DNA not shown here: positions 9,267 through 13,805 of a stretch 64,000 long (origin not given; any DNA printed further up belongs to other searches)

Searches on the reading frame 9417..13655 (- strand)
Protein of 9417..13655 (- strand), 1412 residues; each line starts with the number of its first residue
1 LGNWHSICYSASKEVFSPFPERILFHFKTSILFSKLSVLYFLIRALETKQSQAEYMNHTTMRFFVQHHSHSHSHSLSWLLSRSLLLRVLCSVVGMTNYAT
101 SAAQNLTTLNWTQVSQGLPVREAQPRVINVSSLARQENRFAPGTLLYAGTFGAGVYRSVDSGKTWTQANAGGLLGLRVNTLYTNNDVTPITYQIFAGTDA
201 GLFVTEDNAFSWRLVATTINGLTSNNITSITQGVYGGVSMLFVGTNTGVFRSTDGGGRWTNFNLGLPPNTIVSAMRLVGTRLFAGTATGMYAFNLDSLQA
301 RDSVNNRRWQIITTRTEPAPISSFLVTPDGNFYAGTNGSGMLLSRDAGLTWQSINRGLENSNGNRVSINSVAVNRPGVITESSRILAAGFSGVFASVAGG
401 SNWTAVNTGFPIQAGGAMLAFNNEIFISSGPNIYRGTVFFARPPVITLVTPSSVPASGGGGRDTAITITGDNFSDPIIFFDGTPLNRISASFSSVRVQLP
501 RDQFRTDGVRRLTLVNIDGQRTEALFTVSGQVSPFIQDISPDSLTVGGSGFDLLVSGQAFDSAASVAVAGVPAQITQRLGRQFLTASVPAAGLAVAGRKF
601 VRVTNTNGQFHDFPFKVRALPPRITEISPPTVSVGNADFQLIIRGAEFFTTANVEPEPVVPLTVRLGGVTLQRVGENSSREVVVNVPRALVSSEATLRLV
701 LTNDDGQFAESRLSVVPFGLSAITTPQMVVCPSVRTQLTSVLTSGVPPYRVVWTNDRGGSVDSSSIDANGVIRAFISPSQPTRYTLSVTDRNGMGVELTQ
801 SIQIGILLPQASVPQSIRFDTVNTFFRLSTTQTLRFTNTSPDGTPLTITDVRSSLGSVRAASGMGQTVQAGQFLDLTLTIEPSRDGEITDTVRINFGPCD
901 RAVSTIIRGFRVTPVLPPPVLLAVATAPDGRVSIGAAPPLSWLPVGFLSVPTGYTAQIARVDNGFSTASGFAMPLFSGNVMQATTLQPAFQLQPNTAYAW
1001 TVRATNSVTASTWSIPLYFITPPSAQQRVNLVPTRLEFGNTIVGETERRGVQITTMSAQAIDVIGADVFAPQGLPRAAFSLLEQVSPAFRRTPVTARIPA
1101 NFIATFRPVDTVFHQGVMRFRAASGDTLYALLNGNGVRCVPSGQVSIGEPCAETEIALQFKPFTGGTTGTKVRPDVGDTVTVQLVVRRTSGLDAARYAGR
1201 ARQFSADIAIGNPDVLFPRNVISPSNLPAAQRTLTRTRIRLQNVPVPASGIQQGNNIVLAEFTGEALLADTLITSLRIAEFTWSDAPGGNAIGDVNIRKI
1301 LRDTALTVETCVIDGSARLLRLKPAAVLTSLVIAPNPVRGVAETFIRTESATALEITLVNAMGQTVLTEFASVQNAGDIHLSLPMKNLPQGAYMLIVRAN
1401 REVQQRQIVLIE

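Call 66: search_protein_families(library=pfam, proteins=[window:9417-13655:-], max_evalue=0.001)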
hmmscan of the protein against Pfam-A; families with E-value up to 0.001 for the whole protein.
window:9417-13655:- (1412 aa): 4 families
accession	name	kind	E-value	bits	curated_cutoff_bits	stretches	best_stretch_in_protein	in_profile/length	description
PF01833.30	TIG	-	2.5e-13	50.3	20.9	1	444-521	1-75/84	IPT/TIG domain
PF15780.11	ASH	-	6e-07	30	27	1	807-894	4-88/98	Abnormal spindle-like microcephaly-assoc'd, ASPM-SPD-2-Hydin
PF15902.12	Sortilin-Vps10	-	1.4e-06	27.9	33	0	202-270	3-68/446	Sortilin, neurotensin receptor 3,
PF18962.6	Por_Secre_tail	-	8.6e-06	26.4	27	1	1335-1408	3-74/75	Secretion system C-terminal sorting domain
